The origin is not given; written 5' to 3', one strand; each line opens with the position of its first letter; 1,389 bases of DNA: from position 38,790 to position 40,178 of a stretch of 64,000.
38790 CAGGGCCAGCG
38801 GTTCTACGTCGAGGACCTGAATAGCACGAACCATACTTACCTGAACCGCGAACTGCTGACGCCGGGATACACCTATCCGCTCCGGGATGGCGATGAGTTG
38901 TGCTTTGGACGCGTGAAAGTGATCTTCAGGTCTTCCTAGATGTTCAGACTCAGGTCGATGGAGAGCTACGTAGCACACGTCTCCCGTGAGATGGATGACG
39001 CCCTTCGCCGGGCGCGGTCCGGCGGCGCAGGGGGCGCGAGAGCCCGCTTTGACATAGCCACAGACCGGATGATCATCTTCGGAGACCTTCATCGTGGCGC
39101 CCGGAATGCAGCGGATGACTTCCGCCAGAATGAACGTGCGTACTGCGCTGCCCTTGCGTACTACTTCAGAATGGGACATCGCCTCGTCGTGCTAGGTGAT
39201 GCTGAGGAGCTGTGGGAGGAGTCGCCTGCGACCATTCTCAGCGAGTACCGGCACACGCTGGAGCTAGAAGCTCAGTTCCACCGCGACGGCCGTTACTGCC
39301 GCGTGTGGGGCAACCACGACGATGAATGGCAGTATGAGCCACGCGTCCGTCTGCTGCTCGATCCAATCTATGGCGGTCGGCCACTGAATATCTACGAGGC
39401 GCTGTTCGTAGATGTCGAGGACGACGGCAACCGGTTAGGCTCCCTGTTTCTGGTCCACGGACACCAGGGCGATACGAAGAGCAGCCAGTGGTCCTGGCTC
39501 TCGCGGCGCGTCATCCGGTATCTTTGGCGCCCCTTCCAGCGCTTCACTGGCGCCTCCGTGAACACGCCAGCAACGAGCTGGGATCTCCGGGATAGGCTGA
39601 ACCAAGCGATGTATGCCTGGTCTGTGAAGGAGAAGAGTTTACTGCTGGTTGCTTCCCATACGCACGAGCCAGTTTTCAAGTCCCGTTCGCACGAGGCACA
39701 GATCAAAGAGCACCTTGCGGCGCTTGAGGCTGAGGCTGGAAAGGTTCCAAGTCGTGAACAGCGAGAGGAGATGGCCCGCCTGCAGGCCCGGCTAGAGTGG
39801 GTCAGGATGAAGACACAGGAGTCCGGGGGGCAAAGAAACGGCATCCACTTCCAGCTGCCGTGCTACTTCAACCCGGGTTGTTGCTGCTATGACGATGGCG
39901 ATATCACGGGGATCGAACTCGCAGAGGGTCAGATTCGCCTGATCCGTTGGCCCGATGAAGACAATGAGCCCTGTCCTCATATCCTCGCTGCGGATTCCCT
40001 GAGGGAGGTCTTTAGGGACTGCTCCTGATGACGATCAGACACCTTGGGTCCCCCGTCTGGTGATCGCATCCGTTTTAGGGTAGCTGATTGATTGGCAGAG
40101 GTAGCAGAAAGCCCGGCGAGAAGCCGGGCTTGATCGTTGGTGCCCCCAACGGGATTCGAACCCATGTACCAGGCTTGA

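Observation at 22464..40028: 17.5-kb same-strand Ser/Thr phospho-signalling supercluster wired to surface effectors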

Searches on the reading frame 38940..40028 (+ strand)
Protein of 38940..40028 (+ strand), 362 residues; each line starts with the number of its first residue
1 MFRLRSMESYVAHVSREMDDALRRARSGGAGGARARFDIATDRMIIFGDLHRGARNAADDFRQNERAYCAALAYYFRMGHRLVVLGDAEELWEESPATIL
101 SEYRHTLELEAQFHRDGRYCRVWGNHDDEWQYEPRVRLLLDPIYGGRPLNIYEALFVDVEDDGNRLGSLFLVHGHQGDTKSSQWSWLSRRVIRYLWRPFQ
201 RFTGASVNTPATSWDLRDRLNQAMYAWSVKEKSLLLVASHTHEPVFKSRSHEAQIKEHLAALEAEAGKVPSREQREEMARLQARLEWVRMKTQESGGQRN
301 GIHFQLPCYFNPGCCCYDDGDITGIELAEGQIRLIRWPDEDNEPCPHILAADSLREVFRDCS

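Call 5: search_protein_families(library=pfam, proteins=[window:38940-40028:+], max_evalue=0.01)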
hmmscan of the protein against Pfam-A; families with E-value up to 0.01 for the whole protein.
window:38940-40028:+ (362 aa): 1 family
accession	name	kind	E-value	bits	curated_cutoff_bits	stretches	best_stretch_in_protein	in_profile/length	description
PF00149.33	Metallophos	-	9e-05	23.4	21.5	1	44-244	3-191/191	Calcineurin-like phosphoesterase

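Call 34: search_protein_families(library=ncbifam, proteins=[window:38940-40028:+], max_evalue=0.00001)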
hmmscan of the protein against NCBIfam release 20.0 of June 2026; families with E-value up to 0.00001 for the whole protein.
window:38940-40028:+ (362 aa): 0 families

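Call 35: search_protein_families(library=padloc, proteins=[window:38940-40028:+], max_evalue=0.00001)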
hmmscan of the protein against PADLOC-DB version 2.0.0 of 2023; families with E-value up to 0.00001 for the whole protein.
window:38940-40028:+ (362 aa): 0 families

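Call 40: search_solved_structures(query=window:38940-40028:+, max_evalue=10, show_alignments=1)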
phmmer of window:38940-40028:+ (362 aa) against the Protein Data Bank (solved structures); distinct sequences matched with E-value up to 10: 1.
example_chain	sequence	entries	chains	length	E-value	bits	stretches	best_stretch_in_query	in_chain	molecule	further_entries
4gyo_A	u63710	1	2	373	0.13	14.7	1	56-127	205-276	Response regulator aspartate phosphatase J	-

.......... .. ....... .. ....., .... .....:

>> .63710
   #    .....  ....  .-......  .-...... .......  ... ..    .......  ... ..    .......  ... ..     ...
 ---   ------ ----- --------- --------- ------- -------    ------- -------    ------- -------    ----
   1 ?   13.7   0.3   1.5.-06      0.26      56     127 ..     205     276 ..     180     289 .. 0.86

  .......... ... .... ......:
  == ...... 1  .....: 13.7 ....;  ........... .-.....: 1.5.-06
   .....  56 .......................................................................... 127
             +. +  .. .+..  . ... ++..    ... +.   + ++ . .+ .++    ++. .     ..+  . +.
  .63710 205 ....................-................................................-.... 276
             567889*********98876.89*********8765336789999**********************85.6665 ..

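Call 45: search_solved_structures(query=A4, max_evalue=10, show_alignments=0)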
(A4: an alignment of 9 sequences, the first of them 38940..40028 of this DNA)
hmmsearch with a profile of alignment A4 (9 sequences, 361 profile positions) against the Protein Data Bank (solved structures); distinct sequences matched with E-value up to 10: 2.
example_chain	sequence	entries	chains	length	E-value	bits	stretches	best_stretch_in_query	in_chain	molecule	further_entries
3jqh_A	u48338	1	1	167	0.31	13.4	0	249-298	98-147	C-type lectin domain family 4 member M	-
6e9u_A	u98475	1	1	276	1.2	11.5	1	287-324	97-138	Bovine ultralong antibody BOV-7 heavy chain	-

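Call 46: find_homologous_proteins(query=window:38940-40028:+, max_evalue=0.001)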
Query window:38940-40028:+ (362 aa): 904 proteins with E <= 0.001 among 8000 candidates; the best 120 are listed.
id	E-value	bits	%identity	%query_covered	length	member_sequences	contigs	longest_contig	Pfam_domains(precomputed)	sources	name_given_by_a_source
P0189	1.2e-248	842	99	100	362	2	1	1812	-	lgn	-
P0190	1.3e-154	533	64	98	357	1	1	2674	PF00149.34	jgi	jgi:UDP-2,3-diacylglucosamine pyrophosphatase LpxH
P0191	1.0e-152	527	64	99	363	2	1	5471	PF00149.34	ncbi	-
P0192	2.3e-145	503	61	99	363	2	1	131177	PF00149.34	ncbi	ncbi:MAG: metallophosphoesterase [Anaerolineae bacterium]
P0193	2.3e-139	483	60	97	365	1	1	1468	-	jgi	jgi:hypothetical protein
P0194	1.4e-137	477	59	98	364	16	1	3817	PF00149.34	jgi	-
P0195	4.8e-136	472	57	98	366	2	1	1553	PF00149.34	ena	-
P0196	2.9e-135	469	58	98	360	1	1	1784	-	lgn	-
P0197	5.4e-135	468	58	98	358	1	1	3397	-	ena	-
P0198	1.7e-134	467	57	98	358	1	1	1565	-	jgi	jgi:UDP-2,3-diacylglucosamine pyrophosphatase LpxH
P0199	4.2e-134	466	63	86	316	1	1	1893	PF00149.34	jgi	jgi:UDP-2,3-diacylglucosamine pyrophosphatase LpxH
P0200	1.4e-133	464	56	96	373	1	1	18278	PF00149.34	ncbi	ncbi:MAG: metallophosphoesterase [Anaerolineae bacterium]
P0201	1.8e-133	463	58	98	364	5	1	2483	PF00149.34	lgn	-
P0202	3.2e-133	463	57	97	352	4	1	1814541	PF00149.34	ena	-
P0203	4.6e-133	462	57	97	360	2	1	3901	PF00149.34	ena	-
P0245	2.7e-125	437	55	98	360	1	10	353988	-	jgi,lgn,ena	jgi:hypothetical protein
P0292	3.1e-114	400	52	98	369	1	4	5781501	-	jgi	jgi:predicted phosphodiesterase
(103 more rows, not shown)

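Call 47: find_encoding_contigs(protein=P0292, flank=10000, max_places=1)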
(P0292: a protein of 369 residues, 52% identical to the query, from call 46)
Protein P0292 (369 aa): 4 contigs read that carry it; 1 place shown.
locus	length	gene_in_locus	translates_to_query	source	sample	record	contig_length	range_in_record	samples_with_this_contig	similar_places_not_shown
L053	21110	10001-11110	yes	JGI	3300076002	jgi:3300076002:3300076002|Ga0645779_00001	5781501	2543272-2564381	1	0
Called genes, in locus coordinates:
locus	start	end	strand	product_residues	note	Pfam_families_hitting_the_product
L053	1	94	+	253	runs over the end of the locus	PF00106:adh_short, PF08659:KR, PF13561:adh_short_C2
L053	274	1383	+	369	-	PF01547:SBP_bac_1, PF13416:SBP_bac_8, PF13531:SBP_bac_11, PF13343:SBP_bac_6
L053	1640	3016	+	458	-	PF00528:BPD_transp_1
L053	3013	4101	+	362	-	PF00005:ABC_tran, PF13304:AAA_21 (weak), PF08402:TOBE_2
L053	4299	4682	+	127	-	PF03795:YCII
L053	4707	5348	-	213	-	PF13489:Methyltransf_23, PF13847:Methyltransf_31, PF08241:Methyltransf_11, PF08242:Methyltransf_12, PF13649:Methyltransf_25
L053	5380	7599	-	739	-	PF07715:Plug, PF00593:TonB_dep_Rec_b-barrel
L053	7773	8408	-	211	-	PF00856:SET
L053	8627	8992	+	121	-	-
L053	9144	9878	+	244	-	PF01464:SLT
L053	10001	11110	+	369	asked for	-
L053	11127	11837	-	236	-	PF13302:Acetyltransf_3 (weak)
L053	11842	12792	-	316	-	PF00582:Usp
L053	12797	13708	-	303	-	PF00582:Usp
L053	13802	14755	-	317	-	PF00582:Usp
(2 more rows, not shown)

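Call 48: find_encoding_contigs(protein=P0245, flank=10000, max_places=1)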
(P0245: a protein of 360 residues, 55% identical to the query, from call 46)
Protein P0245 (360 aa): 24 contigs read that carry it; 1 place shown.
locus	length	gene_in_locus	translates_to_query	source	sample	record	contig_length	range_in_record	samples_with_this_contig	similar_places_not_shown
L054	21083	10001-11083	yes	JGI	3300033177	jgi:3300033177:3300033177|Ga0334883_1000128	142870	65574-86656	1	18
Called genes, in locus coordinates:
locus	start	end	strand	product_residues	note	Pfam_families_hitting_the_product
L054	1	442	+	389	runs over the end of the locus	PF00850:Hist_deacetyl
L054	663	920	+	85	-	PF13244:MbhD (weak), PF00499:Oxidored_q3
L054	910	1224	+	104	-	-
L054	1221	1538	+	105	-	PF00420:Oxidored_q2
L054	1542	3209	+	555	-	PF00361:Proton_antipo_M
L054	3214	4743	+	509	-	PF00361:Proton_antipo_M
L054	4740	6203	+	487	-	PF10125:NADHdeh_related, PF00361:Proton_antipo_M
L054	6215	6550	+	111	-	-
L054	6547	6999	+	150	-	PF01058:Oxidored_q6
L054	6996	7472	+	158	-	PF00329:Complex1_30kDa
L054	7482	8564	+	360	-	PF00374:NiFeSe_Hases, PF00346:Complex1_49kDa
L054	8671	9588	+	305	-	PF00146:NADHdh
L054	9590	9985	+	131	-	PF12838:Fer4_7, PF13187:Fer4_9 (weak), PF14697:Fer4_21 (faint), PF00037:Fer4 (faint), PF12797:Fer4_2 (faint), PF12837:Fer4_6 (faint), PF13237:Fer4_10 (faint), PF12800:Fer4_4 (faint), +2 more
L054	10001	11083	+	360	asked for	-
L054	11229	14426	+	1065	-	PF08448:PAS_4 (faint), PF00672:HAMP, PF00989:PAS, PF08447:PAS_3, PF13426:PAS_9 (weak), PF00512:HisKA, PF02518:HATPase_c, PF00072:Response_reg, +1 more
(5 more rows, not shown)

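Call 55: predict_structure(alignment_id=A5)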
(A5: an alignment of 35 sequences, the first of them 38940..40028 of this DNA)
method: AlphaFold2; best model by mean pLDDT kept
length: 362 residues; sequences in the alignment: 35
mean_pLDDT: 85.4   pTM: 0.84
mean pLDDT of the five models: 85.4, 84.0, 82.6, 80.6, 78.6
residues with pLDDT >= 90: 200; 70-90: 108; 50-70: 39; < 50: 15
segments of 3 or more residues with pLDDT < 50: 209-212, 296-300
pLDDT, mean of each block of 10 residues (from residue 1): 71 92 88 92 96 73 93 98 92 86 96 97 87 92 92 96 97 68 71 82 66 63 91 92 65 81 94 95 82 50 78 84 95 94 92 94 91
secondary structure, 60 per line:
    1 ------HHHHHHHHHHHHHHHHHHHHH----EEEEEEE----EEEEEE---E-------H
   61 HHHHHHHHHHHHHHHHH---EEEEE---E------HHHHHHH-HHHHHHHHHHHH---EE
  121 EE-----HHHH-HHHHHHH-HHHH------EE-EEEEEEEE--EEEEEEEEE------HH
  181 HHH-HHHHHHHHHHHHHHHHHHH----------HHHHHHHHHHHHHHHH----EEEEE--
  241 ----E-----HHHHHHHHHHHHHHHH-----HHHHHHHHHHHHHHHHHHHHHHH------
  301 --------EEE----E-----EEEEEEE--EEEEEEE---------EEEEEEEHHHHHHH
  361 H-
elements in order: H7-27 E32-38 E43-48 H60-77 E81-85 H96-102 H104-115 E119-122 H128-131 H133-139 H141-144 E154-161 E164-172 H179-183 H185-203 H214-229 E234-238 H251-266 H272-294 E309-311 E322-328 E331-337 E347-353 H354-361

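Call 59: fold_search(model_id=the predicted structure, library=pdb)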
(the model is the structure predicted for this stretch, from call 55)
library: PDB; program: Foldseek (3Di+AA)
matches with E <= 10: 527; with E <= 0.001: 20
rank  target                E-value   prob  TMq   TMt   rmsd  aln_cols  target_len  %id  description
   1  1war                  5.1e-05  1.00  0.37  0.42  11.4       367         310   13  Recombinant Human Purple Acid Phosphatase expressed in Pichia Pastoris (released 2005-07-06)
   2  4lty_C                5.4e-05  1.00  0.30  0.33  13.6       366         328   11  Crystal Structure of E.coli SbcD at 1.8 A Resolution (released 2014-02-26)
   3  1qhw_A                6.7e-05  1.00  0.36  0.42  12.5       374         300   14  PURPLE ACID PHOSPHATASE FROM RAT BONE (released 1999-09-15)
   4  6ph9                  8.0e-05  1.00  0.42  0.58   6.4       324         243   14  Crystal Structure of the Klebsiella pneumoniae LpxH-lipid X complex (released 2020-02-12)
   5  1ute_A                8.0e-05  1.00  0.36  0.42  11.1       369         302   12  PIG PURPLE ACID PHOSPHATASE COMPLEXED WITH PHOSPHATE (released 1999-10-01)
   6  4m0v_A                1.3e-04  0.99  0.29  0.31  14.0       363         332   12  Crystal structure of E.coli SbcD with Mn2+ (released 2014-02-26)
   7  6pib                  1.3e-04  1.00  0.39  0.54   8.0       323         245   14  Structure of the Klebsiella pneumoniae LpxH-AZ1 complex (released 2020-02-12)
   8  7ov8_A                1.4e-04  1.00  0.36  0.41  11.0       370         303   13  Crystal structure of pig purple acid phosphatase in complex with 4-(2-hydroxyethyl)-1-piperazineethanesulfonic acid (H (released 2022-03-23)
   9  5uq6                  1.4e-04  1.00  0.35  0.40  12.6       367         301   12  PIG PURPLE ACID PHOSPHATASE COMPLEXED WITH PHOSPHATE IN TWO COORDINATION MODES ALONG WITH A BRIDGING HYDROXIDE ION (released 2017-05-24)
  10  9ccx                  1.8e-04  1.00  0.29  0.41  10.4       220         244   15  Crystal Structure of the Klebsiella pneumoniae LpxH/JH-LPH-86 complex (released 2025-02-12)
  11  7ov2_A                2.4e-04  1.00  0.36  0.42  12.5       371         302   12  Crystal structure of pig purple acid phosphatase in complex with L-glutamine, (poly)ethylene glycol fragments and glyc (released 2022-01-12)
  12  7ss7                  2.7e-04  1.00  0.28  0.40  10.9       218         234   16  Crystal structure of Klebsiella LpxH in complex with JH-LPH-50 (released 2023-04-12)
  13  4lu9_C                2.7e-04  0.98  0.31  0.33  13.6       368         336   11  Crystal structure of E.coli SbcD at 2.5 angstrom resolution (released 2014-08-27)
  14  6pj3                  3.0e-04  1.00  0.32  0.45   9.4       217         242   16  Crystal structure of the Klebsiella pneumoniae LpxH/JH-LPH-33 complex (released 2020-02-12)
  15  1qfc                  3.4e-04  1.00  0.36  0.44  14.0       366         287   13  STRUCTURE OF RAT PURPLE ACID PHOSPHATASE (released 2000-04-10)
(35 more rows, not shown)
